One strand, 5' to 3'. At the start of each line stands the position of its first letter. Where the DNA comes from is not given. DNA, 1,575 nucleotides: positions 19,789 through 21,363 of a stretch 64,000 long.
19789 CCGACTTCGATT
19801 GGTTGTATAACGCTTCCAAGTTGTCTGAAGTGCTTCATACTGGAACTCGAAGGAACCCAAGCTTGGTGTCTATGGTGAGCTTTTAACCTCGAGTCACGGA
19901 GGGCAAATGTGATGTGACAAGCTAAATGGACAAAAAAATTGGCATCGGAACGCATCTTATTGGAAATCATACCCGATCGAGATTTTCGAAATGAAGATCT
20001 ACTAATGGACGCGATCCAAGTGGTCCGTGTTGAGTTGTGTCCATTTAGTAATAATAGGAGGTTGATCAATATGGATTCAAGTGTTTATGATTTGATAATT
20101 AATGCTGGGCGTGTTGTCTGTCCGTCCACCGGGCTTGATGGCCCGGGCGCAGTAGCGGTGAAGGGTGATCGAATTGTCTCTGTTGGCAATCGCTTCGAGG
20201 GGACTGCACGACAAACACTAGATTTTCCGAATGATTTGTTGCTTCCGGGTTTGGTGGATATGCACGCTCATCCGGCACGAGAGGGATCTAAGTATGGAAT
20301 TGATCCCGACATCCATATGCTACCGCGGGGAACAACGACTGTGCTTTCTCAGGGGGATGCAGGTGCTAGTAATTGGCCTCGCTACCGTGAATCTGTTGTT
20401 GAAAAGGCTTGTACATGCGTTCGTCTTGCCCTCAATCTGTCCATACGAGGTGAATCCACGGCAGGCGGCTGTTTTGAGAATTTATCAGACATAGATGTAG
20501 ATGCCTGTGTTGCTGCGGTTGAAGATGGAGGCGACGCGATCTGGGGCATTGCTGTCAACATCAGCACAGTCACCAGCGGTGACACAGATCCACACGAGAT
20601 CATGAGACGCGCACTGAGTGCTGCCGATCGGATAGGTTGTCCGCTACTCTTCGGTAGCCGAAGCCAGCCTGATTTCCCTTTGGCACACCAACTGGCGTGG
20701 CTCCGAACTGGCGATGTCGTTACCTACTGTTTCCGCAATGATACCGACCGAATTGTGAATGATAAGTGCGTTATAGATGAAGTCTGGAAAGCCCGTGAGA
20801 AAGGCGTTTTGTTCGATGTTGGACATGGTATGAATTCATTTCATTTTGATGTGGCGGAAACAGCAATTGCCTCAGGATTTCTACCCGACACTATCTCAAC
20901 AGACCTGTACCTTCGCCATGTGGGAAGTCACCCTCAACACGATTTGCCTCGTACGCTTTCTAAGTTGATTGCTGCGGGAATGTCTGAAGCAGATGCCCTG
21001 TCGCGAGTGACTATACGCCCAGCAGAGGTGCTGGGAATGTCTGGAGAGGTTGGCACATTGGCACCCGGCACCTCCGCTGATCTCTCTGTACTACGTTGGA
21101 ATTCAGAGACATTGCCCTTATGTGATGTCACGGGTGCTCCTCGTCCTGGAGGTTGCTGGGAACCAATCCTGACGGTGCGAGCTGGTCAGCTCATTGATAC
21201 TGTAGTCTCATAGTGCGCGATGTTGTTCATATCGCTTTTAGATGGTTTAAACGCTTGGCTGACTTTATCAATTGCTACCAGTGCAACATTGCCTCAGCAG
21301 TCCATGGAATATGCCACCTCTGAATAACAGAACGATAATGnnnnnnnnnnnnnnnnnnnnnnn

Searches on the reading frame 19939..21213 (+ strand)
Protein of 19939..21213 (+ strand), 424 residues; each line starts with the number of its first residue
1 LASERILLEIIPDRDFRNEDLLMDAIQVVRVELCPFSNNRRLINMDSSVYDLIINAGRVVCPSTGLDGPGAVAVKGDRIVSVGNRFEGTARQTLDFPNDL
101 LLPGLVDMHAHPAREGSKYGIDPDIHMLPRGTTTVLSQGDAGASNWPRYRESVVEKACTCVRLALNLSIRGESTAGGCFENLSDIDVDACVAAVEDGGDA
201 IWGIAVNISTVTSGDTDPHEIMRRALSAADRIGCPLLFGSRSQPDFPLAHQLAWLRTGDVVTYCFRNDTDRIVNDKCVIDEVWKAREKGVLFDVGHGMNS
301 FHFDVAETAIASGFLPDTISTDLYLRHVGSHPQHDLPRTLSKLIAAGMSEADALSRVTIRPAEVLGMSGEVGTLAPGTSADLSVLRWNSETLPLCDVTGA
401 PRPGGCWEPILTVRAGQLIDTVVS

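Call 64: search_protein_families(library=pfam, proteins=[window:19939-21213:+], max_evalue=0.00001)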
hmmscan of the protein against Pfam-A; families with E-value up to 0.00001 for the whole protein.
window:19939-21213:+ (424 aa): 2 families
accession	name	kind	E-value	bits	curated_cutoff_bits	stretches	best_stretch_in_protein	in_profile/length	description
PF01979.26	Amidohydro_1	-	3.2e-10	40.2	25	1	306-386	235-319/345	Amidohydrolase family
PF07969.17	Amidohydro_3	-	2.4e-08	34.4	29.7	0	351-388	410-447/472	Amidohydrolase family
